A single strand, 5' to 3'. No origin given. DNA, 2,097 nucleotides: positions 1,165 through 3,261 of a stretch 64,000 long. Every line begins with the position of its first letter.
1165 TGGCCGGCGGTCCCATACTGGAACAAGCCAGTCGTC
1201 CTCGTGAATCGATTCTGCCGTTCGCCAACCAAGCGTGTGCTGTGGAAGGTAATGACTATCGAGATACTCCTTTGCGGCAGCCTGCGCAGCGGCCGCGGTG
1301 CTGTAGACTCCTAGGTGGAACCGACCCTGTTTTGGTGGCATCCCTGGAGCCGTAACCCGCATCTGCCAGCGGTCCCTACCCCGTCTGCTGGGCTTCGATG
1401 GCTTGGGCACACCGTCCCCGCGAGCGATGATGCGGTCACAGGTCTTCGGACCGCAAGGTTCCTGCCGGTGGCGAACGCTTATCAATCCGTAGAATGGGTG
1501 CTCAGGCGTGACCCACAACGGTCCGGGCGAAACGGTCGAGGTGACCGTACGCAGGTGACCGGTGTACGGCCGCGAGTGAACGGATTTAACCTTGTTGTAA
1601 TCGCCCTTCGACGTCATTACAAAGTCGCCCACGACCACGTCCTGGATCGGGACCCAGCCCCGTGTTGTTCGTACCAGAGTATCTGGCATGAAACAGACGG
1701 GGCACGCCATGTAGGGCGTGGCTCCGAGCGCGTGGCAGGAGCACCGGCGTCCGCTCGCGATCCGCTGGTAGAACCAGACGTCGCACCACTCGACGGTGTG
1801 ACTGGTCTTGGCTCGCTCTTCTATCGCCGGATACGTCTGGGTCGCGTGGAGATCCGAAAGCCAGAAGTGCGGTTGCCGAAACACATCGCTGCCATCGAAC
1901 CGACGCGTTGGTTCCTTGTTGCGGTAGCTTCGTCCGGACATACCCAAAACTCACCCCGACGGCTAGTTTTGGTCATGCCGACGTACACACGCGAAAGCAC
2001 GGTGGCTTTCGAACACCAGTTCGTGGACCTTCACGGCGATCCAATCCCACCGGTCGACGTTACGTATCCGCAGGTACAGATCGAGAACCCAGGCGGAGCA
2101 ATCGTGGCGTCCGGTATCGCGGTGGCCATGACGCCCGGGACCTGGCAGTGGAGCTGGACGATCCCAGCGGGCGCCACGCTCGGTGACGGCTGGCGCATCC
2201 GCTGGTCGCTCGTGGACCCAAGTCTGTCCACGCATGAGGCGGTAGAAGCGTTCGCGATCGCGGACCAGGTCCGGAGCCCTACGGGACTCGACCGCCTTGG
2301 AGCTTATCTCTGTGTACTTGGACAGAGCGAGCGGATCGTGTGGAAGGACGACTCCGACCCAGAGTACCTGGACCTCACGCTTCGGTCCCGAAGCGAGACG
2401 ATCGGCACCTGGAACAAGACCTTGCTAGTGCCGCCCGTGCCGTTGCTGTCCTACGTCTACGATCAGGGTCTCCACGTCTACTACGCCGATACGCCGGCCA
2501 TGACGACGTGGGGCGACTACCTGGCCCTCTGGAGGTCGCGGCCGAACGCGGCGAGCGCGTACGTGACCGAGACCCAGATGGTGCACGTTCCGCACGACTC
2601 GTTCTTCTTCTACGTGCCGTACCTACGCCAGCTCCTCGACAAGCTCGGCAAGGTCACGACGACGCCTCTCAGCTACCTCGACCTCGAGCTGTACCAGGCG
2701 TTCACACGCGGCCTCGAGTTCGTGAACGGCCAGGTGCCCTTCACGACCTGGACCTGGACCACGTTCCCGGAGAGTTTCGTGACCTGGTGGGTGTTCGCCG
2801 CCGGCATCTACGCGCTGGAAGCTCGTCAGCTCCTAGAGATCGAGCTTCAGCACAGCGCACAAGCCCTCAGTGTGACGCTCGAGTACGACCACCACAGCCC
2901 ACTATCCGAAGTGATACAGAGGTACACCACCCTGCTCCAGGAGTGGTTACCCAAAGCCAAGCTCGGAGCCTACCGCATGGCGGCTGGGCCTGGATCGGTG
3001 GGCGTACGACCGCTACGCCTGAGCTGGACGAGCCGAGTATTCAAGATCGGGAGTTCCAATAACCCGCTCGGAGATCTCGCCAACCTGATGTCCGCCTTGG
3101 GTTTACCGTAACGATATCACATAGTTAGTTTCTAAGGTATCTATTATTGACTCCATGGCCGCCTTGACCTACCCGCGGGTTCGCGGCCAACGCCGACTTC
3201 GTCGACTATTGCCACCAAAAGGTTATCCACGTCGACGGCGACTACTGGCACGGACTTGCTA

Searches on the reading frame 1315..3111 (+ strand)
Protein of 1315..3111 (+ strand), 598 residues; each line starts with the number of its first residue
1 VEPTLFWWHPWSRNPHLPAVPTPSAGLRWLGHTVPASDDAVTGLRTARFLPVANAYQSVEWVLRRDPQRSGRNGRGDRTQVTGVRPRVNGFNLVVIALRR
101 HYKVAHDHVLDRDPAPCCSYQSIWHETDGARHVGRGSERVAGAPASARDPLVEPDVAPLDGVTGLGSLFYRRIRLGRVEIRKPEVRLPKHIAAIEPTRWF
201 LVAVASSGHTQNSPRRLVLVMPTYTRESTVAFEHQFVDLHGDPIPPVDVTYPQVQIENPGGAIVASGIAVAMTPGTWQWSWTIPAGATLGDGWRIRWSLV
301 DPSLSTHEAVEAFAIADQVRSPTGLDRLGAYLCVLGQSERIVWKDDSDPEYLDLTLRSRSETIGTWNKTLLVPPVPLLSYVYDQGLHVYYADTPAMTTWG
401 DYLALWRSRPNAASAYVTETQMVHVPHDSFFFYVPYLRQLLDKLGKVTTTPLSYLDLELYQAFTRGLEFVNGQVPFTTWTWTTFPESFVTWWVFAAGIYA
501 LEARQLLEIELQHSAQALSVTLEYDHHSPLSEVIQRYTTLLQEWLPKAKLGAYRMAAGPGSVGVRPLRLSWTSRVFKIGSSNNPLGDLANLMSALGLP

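Call 103: search_protein_families(library=phrogs, proteins=[window:1315-3111:+], max_evalue=0.001)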
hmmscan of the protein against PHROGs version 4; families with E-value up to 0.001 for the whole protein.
window:1315-3111:+ (598 aa): 1 family
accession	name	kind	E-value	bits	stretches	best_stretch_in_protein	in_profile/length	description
phrog_17327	-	connector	1.2e-09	38.6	1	451-586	249-386/405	head-tail connector protein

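Call 108: search_dna_similar(query=window:1315-3111:+, collection=phages, mode=protein, max_rows=12, max_evalue=0.001)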
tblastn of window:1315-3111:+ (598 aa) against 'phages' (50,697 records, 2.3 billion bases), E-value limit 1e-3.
No match.
